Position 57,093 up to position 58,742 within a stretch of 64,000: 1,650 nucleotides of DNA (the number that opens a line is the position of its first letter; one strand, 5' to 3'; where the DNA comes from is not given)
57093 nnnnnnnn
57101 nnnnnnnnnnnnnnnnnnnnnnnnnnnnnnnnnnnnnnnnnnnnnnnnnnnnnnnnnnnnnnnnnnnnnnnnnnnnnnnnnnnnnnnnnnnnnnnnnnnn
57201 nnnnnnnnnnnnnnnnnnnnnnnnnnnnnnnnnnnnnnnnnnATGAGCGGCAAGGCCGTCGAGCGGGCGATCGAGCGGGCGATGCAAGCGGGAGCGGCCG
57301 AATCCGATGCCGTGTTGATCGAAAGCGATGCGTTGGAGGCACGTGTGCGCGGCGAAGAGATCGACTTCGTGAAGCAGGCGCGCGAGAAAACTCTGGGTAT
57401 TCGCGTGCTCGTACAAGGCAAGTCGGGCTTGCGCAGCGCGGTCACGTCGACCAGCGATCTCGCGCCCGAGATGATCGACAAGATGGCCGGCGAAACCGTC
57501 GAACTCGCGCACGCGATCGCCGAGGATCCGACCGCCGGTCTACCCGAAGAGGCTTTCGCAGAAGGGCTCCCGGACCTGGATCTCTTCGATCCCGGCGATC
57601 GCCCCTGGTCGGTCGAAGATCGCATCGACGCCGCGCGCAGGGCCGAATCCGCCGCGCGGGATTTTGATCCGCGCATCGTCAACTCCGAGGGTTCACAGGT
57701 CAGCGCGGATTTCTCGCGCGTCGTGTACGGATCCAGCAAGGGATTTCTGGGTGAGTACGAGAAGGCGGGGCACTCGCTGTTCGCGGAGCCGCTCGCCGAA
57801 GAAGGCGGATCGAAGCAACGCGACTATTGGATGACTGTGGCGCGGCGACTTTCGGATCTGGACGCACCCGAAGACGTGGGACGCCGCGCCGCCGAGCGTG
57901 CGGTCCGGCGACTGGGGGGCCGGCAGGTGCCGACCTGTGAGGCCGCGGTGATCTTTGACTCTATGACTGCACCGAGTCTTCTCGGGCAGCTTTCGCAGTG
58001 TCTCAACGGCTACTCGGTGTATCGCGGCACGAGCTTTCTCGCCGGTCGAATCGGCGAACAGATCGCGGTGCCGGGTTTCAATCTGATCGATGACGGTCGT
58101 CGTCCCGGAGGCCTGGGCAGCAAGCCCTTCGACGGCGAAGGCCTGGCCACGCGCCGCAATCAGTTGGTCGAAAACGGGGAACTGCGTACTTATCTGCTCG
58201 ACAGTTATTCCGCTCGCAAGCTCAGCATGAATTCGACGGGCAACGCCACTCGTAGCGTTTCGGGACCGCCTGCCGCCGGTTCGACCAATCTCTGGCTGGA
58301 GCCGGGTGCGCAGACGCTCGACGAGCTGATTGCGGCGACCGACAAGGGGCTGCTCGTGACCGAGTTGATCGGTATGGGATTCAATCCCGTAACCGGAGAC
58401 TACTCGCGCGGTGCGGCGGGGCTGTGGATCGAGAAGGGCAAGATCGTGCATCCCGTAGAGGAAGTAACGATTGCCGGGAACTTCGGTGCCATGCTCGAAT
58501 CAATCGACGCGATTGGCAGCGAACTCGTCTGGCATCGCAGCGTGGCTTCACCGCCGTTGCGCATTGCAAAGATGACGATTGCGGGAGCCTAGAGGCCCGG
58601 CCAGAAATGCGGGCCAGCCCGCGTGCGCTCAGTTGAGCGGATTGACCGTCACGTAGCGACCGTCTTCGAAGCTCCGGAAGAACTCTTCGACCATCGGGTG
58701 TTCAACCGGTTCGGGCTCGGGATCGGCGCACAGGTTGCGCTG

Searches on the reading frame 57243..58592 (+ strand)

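Call 78: search_protein_families(library=pfam, proteins=[window:57243-58592:+], max_evalue=0.0001)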
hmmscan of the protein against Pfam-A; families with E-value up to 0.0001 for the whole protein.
window:57243-58592:+ (449 aa): 3 families
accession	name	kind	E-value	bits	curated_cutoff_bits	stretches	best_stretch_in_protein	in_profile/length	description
PF19289.4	PmbA_TldD_3rd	-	7.3e-79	264.4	22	1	232-448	2-220/220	PmbA/TldA metallopeptidase C-terminal domain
PF19290.4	PmbA_TldD_2nd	-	8.2e-21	74.9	20.9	1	121-224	5-109/109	PmbA/TldA metallopeptidase central domain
PF01523.21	PmbA_TldD_1st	-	4.9e-06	27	20.9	1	23-88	3-64/65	PmbA/TldA metallopeptidase domain 1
